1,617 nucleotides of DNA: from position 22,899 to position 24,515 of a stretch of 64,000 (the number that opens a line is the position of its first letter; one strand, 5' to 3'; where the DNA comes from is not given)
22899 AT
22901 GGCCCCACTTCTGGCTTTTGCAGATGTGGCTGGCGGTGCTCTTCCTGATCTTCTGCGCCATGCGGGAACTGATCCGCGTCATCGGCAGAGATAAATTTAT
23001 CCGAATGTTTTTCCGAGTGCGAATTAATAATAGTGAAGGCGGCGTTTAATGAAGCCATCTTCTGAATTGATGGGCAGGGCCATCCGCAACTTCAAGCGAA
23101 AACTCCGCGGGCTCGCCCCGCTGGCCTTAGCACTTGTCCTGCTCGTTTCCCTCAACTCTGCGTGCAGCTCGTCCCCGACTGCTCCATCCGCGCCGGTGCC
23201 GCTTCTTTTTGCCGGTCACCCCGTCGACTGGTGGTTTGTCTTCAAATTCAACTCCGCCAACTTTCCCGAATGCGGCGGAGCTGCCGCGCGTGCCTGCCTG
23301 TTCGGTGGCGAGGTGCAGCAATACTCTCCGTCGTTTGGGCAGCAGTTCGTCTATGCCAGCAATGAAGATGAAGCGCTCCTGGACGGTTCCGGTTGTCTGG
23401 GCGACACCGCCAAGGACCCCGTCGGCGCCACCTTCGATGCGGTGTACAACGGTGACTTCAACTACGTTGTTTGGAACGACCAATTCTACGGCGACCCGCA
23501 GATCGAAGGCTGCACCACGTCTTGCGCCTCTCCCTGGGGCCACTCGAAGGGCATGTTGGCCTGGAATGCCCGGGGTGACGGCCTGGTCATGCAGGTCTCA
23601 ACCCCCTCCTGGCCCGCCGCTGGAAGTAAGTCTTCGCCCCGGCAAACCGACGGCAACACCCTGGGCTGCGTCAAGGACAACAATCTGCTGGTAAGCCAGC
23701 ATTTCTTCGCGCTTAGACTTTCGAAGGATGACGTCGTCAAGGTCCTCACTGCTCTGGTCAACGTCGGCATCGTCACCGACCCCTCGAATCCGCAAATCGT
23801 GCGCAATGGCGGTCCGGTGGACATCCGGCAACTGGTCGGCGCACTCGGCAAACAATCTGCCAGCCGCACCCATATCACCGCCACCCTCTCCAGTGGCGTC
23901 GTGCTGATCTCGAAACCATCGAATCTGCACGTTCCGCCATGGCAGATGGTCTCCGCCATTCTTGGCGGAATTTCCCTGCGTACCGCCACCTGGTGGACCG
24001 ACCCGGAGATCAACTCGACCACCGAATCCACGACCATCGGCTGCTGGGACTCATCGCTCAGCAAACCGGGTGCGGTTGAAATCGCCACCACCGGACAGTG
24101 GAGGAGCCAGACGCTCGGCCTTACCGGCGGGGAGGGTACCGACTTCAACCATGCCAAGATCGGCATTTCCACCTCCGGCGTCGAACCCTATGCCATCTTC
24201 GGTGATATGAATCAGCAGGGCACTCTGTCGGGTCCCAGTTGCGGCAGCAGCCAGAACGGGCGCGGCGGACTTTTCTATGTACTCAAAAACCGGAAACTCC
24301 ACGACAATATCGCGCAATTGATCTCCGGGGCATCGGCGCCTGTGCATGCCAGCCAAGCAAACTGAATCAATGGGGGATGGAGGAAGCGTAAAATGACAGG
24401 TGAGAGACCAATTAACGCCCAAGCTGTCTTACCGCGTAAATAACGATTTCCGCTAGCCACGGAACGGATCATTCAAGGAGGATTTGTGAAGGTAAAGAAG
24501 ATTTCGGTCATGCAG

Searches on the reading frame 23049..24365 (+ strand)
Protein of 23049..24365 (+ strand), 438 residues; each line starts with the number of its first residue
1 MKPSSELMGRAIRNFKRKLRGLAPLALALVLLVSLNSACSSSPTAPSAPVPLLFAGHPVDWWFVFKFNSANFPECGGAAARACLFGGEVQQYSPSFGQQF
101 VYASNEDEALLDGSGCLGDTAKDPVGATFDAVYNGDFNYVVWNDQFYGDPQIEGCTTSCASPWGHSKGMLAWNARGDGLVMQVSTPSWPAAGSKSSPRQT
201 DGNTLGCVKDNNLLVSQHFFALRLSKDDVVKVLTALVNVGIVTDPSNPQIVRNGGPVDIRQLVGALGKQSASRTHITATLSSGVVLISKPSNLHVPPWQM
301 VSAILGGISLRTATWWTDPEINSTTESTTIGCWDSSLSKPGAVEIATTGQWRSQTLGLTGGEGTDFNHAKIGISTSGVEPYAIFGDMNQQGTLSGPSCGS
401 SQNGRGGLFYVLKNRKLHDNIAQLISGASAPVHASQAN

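Call 44: search_protein_families(library=pfam, proteins=[window:23049-24365:+], max_evalue=0.00001)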
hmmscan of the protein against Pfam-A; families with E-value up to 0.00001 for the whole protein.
window:23049-24365:+ (438 aa): 1 family
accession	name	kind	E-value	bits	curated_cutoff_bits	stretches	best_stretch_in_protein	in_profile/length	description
PF03265.21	DNase_II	-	1.3e-16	61.1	23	1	56-426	7-321/326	Deoxyribonuclease II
